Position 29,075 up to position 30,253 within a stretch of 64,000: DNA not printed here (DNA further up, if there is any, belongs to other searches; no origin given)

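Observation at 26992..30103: Tandem triplet of paralogous membrane-anchored ectodomain proteins downstream of secG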

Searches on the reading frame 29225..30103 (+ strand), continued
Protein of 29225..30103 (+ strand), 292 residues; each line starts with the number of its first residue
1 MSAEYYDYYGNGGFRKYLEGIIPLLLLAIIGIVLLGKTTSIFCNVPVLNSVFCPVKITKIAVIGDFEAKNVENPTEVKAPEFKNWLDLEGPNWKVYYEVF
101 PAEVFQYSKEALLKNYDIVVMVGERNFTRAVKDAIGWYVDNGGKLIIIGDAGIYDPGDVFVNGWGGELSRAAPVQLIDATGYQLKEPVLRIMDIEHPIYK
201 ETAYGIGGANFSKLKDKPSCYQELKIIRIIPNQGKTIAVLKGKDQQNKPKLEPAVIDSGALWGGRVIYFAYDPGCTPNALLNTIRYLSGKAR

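Call 49: find_encoding_contigs(protein=P0101, flank=6000, max_places=2)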
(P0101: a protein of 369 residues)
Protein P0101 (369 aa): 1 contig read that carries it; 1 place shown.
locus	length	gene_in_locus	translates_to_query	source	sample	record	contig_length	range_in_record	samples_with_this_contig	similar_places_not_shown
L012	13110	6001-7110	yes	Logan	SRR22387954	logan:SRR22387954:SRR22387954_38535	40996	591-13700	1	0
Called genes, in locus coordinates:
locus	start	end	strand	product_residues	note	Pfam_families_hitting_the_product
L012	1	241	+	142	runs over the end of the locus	PF00164:Ribosom_S12_S23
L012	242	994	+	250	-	PF00177:Ribosomal_S7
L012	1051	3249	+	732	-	PF00009:GTP_EFTU, PF22042:EF-G_D2, PF03144:GTP_EFTU_D2, PF14492:EFG_III, PF03764:EFG_IV, PF00679:EFG_C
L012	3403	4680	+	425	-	PF00009:GTP_EFTU, PF01926:MMR_HSR1 (weak), PF03144:GTP_EFTU_D2, PF14578:GTP_EFTU_D4 (faint), PF03143:GTP_EFTU_D3, PF22594:GTP-eEF1A_C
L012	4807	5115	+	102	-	PF00338:Ribosomal_S10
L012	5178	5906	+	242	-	PF01209:Ubie_methyltran (weak), PF13489:Methyltransf_23, PF05175:MTS (weak), PF13847:Methyltransf_31, PF08241:Methyltransf_11, PF08242:Methyltransf_12, PF13649:Methyltransf_25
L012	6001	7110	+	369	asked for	-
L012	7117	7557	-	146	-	-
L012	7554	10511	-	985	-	PF01139:RtcB, PF14890:Intein_splicing, PF01139:RtcB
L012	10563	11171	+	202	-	-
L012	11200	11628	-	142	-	PF01951:Archease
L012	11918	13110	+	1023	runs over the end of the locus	-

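Call 53: find_encoding_contigs(protein=P0069, flank=6000, max_places=2)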
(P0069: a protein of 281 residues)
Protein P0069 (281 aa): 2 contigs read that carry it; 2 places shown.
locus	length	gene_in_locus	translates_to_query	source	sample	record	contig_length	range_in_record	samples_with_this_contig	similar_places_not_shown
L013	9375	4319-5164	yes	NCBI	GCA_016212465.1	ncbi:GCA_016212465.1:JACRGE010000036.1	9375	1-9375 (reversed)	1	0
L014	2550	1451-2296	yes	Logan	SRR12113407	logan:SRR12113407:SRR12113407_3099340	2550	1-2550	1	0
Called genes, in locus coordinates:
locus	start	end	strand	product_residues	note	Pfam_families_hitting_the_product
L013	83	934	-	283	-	PF00294:PfkB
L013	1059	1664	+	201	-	PF01871:AMMECR1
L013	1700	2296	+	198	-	PF04014:MazE_antitoxin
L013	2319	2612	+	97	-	PF18916:Lycopene_cyc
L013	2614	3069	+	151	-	-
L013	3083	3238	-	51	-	PF03911:Sec61_beta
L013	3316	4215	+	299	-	PF06283:ThuA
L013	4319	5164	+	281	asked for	-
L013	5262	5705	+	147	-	PF04312:DUF460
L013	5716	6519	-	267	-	-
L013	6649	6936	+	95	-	PF01918:Alba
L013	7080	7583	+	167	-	-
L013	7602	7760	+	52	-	-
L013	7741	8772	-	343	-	PF00391:PEP-utilizers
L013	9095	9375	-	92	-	PF01261:AP_endonuc_2 (weak)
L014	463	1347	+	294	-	PF06283:ThuA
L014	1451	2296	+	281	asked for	-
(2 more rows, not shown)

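Call 54: find_encoding_contigs(protein=P0141, flank=6000, max_places=2)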
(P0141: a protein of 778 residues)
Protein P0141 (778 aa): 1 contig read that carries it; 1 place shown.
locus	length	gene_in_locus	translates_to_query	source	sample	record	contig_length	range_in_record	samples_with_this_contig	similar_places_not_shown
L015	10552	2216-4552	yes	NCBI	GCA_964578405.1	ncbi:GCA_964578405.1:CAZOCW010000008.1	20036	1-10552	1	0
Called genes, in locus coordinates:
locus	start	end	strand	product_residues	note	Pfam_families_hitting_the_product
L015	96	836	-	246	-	-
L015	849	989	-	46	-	-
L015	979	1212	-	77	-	PF17763:Asparaginase_C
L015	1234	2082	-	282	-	PF18195:GatD_N (weak), PF00710:Asparaginase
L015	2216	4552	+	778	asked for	-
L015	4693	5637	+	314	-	PF02463:SMC_N (weak), PF13175:AAA_15 (faint), PF00005:ABC_tran, PF13304:AAA_21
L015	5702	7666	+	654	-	PF12679:ABC2_membrane_2, PF12698:ABC2_membrane_3, PF01061:ABC2_membrane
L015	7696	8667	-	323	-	-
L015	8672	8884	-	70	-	-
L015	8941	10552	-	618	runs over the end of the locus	PF04675:DNA_ligase_A_N, PF01068:DNA_ligase_A_M, PF04679:DNA_ligase_A_C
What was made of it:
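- P0141 is followed directly by ABC_tran and ABC2_membrane genes (call 54).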

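Call 62: find_related_loci(query=A4, collection=metagenome_contigs, flank=7000)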
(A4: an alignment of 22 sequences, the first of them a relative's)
Query A4 (283 aa) in metagenome_contigs; peptide patterns used: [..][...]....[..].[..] (x = any residue, [..] = any of these).
194 stretches matched a pattern; 180 encode a relative of the query (tblastn E <= 1e-3); the best 80 are kept; 80 distinct loci.
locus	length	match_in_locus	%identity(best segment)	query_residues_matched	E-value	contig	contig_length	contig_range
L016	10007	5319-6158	84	1-282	6e-154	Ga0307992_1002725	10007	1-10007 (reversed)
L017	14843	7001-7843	83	1-282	2e-152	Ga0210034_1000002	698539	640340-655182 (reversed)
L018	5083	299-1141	83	1-282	2e-154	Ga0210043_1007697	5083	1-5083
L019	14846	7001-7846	83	1-283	3e-152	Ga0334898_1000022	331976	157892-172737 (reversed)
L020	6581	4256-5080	68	3-282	6e-118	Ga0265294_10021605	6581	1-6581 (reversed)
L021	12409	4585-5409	67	3-282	5e-116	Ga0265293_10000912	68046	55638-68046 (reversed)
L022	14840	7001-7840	65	1-281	4e-114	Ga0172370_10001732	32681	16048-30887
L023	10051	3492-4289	67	17-282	2e-113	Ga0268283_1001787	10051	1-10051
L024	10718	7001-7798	67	17-282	4e-111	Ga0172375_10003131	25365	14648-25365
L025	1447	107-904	65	17-282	2e-119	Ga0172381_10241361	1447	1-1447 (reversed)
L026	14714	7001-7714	71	45-282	1e-118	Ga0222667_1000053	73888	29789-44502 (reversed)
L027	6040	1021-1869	61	1-282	5e-107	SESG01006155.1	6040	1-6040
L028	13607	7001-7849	61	1-282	7e-107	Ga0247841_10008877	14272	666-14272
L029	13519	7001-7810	62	1-282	5e-104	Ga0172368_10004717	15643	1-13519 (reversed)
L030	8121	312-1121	62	1-282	5e-104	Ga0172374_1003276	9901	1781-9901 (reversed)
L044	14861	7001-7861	41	1-283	8e-63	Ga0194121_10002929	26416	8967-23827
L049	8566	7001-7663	47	52-282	1e-56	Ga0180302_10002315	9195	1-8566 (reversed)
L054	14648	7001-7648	43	61-282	2e-55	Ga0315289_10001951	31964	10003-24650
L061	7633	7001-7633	44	62-280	5e-54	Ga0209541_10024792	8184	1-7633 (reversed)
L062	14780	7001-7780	40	24-282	1e-53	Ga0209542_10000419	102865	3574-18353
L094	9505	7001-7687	39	52-282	1e-46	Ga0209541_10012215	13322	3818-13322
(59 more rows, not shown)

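Call 67: search_solved_structures(query=A3, max_evalue=10, show_alignments=2)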
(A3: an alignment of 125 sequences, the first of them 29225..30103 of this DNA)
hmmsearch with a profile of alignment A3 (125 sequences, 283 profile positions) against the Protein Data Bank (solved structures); distinct sequences matched with E-value up to 10: 27.
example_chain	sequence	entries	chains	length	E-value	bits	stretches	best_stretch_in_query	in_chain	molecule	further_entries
2gk3_A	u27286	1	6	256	3.8e-05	26.4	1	54-230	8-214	putative cytoplasmic protein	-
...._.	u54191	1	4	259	0.0018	20.9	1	81-200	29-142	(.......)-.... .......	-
4ucf_A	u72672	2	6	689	0.01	18.4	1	115-255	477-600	BETA-GALACTOSIDASE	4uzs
4uni_A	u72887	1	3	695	0.014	17.9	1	102-172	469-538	BETA-GALACTOSIDASE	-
4uoq_A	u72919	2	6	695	0.014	17.9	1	102-172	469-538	BETA-GALACTOSIDASE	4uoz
6t5o_AAA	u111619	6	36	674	0.021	17.4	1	105-171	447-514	Glyco_hydro_42M domain-containing protein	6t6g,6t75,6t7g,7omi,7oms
4jqs_A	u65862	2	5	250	0.025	17.1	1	92-146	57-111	hypothetical protein | Uncharacterized protein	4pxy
4oif_A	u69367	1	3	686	0.055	16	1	116-175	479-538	Beta-galactosidase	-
5dfa_A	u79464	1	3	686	0.055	16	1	116-175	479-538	Beta-galactosidase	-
4e5v_A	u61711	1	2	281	0.074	15.6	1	56-140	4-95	Putative thua-like protein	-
1t0b_A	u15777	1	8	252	0.084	15.4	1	182-255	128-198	ThuA-like protein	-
8ibr_A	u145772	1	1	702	0.1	15.1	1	102-192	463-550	Beta-galactosidase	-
8ibt_A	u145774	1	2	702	0.1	15.1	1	102-192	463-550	Beta-galactosidase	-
8ibs_A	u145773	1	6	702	0.1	15.1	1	102-192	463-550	Beta-galactosidase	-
6jow_A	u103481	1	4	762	0.22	14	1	88-137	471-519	Beta-galactosidase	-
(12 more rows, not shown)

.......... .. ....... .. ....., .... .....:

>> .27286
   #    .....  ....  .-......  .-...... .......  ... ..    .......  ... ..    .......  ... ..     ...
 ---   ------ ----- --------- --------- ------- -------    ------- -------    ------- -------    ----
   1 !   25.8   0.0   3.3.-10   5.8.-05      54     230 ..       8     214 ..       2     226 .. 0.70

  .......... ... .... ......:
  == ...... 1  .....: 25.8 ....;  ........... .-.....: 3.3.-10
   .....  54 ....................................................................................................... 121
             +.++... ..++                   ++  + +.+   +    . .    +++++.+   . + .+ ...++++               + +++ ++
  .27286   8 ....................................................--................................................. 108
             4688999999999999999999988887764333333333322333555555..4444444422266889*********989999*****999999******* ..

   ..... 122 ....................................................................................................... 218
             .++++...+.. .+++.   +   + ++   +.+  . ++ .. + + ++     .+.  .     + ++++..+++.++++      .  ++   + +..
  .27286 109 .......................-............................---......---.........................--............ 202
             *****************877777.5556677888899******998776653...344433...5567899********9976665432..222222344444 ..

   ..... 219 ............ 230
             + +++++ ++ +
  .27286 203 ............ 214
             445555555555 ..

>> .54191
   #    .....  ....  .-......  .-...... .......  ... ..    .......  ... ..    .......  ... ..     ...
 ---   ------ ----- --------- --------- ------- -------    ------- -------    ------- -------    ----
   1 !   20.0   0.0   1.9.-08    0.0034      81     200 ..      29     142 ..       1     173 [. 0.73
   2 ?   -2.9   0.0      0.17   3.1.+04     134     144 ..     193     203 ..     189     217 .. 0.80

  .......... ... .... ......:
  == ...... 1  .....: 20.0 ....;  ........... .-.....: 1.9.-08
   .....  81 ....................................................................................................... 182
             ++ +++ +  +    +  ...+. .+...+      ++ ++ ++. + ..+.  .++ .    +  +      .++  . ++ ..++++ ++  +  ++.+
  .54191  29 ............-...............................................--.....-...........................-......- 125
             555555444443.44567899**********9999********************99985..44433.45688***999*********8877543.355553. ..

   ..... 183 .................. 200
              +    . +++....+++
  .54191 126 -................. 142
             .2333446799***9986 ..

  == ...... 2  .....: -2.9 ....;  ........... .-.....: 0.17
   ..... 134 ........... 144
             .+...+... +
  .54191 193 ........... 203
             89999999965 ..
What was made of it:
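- On GATase1_like / STM3548 (PF07090): The family profile hits 2gk3 at E 3.8e-5 and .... at E 1.8e-3 in a search of PDB sequences (call 67).
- The profile against PDB sequences gives 2gk3 at E 3.8e-5 and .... at 1.8e-3 (call 67).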

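Call 68: find_encoding_contigs(protein=P0002, flank=8000, max_places=3)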
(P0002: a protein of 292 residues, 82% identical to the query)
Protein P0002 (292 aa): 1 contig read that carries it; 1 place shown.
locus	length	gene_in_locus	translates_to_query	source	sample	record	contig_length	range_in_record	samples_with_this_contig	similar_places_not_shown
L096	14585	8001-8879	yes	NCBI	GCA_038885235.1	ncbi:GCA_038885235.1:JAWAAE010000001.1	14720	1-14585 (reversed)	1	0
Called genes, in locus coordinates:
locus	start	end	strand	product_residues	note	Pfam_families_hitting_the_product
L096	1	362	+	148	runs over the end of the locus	PF13404:HTH_AsnC-type, PF13412:HTH_24, PF01047:MarR (weak), PF08279:HTH_11 (weak), PF08281:Sigma70_r4_2 (weak), PF01037:AsnC_trans_reg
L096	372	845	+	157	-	PF10869:DUF2666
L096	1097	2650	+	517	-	-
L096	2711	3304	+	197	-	PF01712:dNK (weak), PF02223:Thymidylate_kin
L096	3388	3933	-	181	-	PF22769:DCD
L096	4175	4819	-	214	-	PF01976:DUF116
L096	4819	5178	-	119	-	PF04430:DUF498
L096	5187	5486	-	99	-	-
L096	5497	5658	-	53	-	PF03911:Sec61_beta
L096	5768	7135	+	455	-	-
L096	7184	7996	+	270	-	-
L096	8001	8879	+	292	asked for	-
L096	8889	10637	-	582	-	PF04675:DNA_ligase_A_N, PF01068:DNA_ligase_A_M, PF04679:DNA_ligase_A_C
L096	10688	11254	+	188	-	PF04312:DUF460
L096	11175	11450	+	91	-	PF01918:Alba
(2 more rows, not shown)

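Call 77: search_protein_families(library=pfam, alignment_id=A3, max_evalue=0.01)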
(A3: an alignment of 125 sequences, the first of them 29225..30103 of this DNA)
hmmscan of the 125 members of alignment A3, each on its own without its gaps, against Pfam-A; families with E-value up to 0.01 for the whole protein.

A. member 1, window:29225-30103:+ (292 aa): 2 families
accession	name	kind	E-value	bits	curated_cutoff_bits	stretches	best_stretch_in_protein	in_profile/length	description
PF09822.16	ABC_transp_aux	-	0.00015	21.6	34.7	1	93-152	25-83/288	ABC-type uncharacterized transport system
PF22369.2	GLMA_2nd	-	0.00058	20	27.7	1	108-151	41-84/138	GLMA-like, second domain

B. families by the number of members that match (of 125 scanned): 11 families
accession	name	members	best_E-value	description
PF06283.17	ThuA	46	7.5e-08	Trehalose utilisation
PF09822.16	ABC_transp_aux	23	2e-07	ABC-type uncharacterized transport system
PF22369.2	GLMA_2nd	15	3.4e-05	GLMA-like, second domain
PF08532.16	Glyco_hydro_42M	12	2.1e-05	Beta-galactosidase trimerisation domain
PF09960.14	DUF2194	6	0.00023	Uncharacterised protein conserved in bacteria (DUF2194)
PF07090.17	GATase1_like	5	0.00083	Putative glutamine amidotransferase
PF24157.1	DUF7408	4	0.00086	Domain of unknown function (DUF7408)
PF14258.12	DUF4350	3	2.3e-05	Domain of unknown function (DUF4350)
PF21375.2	POT1_C_insert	1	0.00036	Protection of telomeres protein 1 (POT1), C-terminal insertion domain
PF18092.7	DraK_HK_N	1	0.008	DraK Histidine Kinase N-terminal domain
PF04630.18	Phage_TTP_1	1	0.0096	Phage tail tube protein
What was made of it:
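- On ThuA (Pfam PF06283): 46 of 125 family members match weakly, best E 7.5e-8 (call 77).
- On arCOG01314 / DUF4350: DUF4350 hits occur in 3 of 125 members (call 77).
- Sub-threshold Pfam hits of 125 members all fall in the same fold group: ThuA 46, ABC_transp_aux 23, GH42M 12, GATase1_like 5, DUF4350 3 (call 77). ThuA is the commonest weak Pfam hit (46 of 125 members, best E 7.5e-8) (call 77).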
